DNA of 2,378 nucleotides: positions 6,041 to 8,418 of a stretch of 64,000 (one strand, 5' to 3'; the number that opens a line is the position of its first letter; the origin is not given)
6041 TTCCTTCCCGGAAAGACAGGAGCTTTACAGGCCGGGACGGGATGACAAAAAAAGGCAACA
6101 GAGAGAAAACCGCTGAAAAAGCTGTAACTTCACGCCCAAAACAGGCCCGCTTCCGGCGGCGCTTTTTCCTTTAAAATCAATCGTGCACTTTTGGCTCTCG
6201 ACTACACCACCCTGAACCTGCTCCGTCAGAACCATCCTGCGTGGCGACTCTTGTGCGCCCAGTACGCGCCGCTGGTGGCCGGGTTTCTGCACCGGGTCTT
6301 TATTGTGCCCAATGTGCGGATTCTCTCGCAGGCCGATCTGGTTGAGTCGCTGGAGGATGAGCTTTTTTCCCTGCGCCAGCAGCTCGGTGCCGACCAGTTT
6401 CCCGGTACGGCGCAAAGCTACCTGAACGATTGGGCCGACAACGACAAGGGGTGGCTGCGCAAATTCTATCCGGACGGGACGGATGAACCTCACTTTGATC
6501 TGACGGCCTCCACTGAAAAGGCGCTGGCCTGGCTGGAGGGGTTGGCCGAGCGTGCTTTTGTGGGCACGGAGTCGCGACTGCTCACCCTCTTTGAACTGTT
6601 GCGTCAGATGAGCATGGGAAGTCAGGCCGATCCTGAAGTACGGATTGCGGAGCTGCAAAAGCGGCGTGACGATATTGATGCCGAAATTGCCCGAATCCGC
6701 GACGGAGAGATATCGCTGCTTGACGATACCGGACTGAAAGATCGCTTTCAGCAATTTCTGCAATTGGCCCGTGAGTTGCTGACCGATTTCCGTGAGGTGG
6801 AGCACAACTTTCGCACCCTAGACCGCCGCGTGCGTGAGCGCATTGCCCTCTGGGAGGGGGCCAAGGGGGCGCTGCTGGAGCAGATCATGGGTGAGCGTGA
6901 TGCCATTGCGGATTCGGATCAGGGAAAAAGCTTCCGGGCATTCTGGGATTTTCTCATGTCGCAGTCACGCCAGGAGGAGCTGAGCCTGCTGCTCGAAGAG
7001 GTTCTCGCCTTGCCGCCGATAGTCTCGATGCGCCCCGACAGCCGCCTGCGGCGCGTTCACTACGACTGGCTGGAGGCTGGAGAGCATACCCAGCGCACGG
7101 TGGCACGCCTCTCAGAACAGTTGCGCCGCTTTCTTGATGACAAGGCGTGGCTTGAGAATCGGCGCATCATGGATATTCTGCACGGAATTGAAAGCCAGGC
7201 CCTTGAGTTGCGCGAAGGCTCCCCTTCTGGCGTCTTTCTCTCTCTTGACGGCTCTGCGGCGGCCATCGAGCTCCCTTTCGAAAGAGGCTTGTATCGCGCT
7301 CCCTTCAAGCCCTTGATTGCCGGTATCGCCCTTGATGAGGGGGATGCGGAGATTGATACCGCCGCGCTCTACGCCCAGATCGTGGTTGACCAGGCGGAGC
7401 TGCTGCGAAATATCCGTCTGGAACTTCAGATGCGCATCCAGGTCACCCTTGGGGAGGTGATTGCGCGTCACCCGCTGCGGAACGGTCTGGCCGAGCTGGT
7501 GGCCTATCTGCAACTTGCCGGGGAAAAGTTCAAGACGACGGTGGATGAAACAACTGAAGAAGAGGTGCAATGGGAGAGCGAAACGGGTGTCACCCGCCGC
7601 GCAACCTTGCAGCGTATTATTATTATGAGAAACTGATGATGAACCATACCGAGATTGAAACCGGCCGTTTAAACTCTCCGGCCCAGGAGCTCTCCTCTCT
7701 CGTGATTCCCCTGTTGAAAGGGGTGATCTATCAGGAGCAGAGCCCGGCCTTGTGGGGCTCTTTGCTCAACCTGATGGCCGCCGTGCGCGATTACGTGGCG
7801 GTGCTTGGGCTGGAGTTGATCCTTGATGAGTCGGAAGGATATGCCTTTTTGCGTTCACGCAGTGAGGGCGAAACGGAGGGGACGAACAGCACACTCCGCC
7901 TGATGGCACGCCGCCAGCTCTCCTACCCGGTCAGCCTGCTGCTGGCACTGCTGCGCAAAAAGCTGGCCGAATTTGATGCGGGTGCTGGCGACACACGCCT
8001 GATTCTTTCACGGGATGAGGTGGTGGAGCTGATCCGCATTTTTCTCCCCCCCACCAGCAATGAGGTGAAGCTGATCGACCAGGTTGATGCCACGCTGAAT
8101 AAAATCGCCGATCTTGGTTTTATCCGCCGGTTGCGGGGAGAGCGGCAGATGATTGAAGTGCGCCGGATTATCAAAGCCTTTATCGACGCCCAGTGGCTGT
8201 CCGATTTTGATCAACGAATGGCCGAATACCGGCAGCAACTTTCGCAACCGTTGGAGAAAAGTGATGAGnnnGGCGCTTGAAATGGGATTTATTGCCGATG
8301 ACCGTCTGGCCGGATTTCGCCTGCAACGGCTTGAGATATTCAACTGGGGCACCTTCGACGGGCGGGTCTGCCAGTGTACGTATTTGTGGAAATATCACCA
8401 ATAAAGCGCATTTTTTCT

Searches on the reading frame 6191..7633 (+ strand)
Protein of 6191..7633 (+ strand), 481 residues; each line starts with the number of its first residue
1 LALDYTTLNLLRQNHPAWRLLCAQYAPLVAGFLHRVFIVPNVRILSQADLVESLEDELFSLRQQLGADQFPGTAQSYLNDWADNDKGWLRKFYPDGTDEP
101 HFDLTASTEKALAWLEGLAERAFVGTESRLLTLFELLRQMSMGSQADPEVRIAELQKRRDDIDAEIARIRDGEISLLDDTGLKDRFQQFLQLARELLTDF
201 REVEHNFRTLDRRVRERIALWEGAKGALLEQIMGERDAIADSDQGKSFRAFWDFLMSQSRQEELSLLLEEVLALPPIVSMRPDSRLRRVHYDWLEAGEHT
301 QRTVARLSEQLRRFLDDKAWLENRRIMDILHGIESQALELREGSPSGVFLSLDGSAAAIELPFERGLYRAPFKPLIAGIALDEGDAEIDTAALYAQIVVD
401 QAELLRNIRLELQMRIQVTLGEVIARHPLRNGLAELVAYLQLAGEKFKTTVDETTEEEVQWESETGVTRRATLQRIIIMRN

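Call 98: search_protein_families(library=padloc, proteins=[window:6191-7633:+], max_evalue=0.00001)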
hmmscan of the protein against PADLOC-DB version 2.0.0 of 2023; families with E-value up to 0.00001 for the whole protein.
window:6191-7633:+ (481 aa): 11 families
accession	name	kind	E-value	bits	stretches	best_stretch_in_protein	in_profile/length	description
PDLC00457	JetA1|JetA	-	2.9e-222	736.8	1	3-480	1-478/480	DUF3375 domain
PDLC00460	JetA1|JetA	-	3.6e-85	284.5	1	5-479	7-479/487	DUF3375 domain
PDLC00444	JetA1|JetA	-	1e-78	263.2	1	7-479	6-488/489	DUF3375 domain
PDLC00455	JetA1|JetA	-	1.9e-60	203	1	4-454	2-452/484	DUF3375 domain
PDLC00461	JetA1|JetA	-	2e-53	179.8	1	11-475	13-469/486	DUF3375 domain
PDLC00464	JetA1|JetA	-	1.6e-30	104.4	1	15-336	17-340/492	DUF3375 domain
PDLC00452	JetA1|JetA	-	9.3e-30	101.6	1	10-340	14-342/499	DUF3375 domain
PDLC00447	JetA1|JetA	-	1.1e-23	81.8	1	13-477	18-478/484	DUF3375 domain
PDLC00463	JetA1|JetA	-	2e-10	38.1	1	76-326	114-365/557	DUF3375 domain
PDLC00459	JetA1|JetA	-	3.6e-07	27.5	1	13-314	20-314/486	DUF3375 domain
PDLC00465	JetA1|JetA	-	3.5e-06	23.9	1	49-268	50-272/502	DUF3375 domain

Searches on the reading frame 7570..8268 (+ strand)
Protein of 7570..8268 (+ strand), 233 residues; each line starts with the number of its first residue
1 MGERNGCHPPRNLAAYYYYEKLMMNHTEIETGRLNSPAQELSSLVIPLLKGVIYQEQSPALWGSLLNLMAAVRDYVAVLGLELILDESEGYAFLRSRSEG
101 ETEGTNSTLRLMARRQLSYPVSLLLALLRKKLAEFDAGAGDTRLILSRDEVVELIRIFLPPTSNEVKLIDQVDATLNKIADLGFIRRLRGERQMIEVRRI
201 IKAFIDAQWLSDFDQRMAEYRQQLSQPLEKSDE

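Call 98: search_protein_families(library=padloc, proteins=[window:7570-8268:+], max_evalue=0.00001)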
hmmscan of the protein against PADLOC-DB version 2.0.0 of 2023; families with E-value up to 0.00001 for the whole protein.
window:7570-8268:+ (233 aa): 13 families
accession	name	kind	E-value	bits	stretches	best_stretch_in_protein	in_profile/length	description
PDLC00474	JetB1|JetB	-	6.6e-89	295.2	1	36-228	9-200/207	DUF4194 domain; MukE-like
PDLC00487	JetB1|JetB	-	1.3e-81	271.2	1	35-225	5-193/195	DUF4194 domain; MukE-like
PDLC00468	JetB1|JetB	-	2.9e-62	207.8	1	41-224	7-188/192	DUF4194 domain; MukE-like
PDLC00477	JetB1|JetB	-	1.8e-40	137.1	1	40-222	6-187/189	DUF4194 domain; MukE-like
PDLC00501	JetB1|JetB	-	1e-22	78.8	1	31-223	35-220/234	DUF4194 domain; MukE-like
PDLC00499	JetB1|JetB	-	1.2e-21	75.5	1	37-221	65-248/266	DUF4194 domain; MukE-like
PDLC00481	JetB1|JetB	-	2.4e-18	64.4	1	46-221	34-204/217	DUF4194 domain; MukE-like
PDLC00485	JetB1|JetB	-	3.5e-18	63.8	1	42-225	31-209/231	DUF4194 domain; MukE-like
PDLC00480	JetB1|JetB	-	4.5e-14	50.5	1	42-226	51-237/247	DUF4194 domain; MukE-like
PDLC00472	JetB1|JetB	-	1.7e-13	48.1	1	53-224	60-224/238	DUF4194 domain; MukE-like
PDLC00497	JetB1|JetB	-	2.7e-06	25.2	1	31-183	40-187/251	DUF4194 domain; MukE-like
PDLC00495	JetB1|JetB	-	2.9e-06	25.4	1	58-177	78-191/328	DUF4194 domain; MukE-like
PDLC00496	JetB1|JetB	-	3.9e-06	24.8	1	31-164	58-186/321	DUF4194 domain; MukE-like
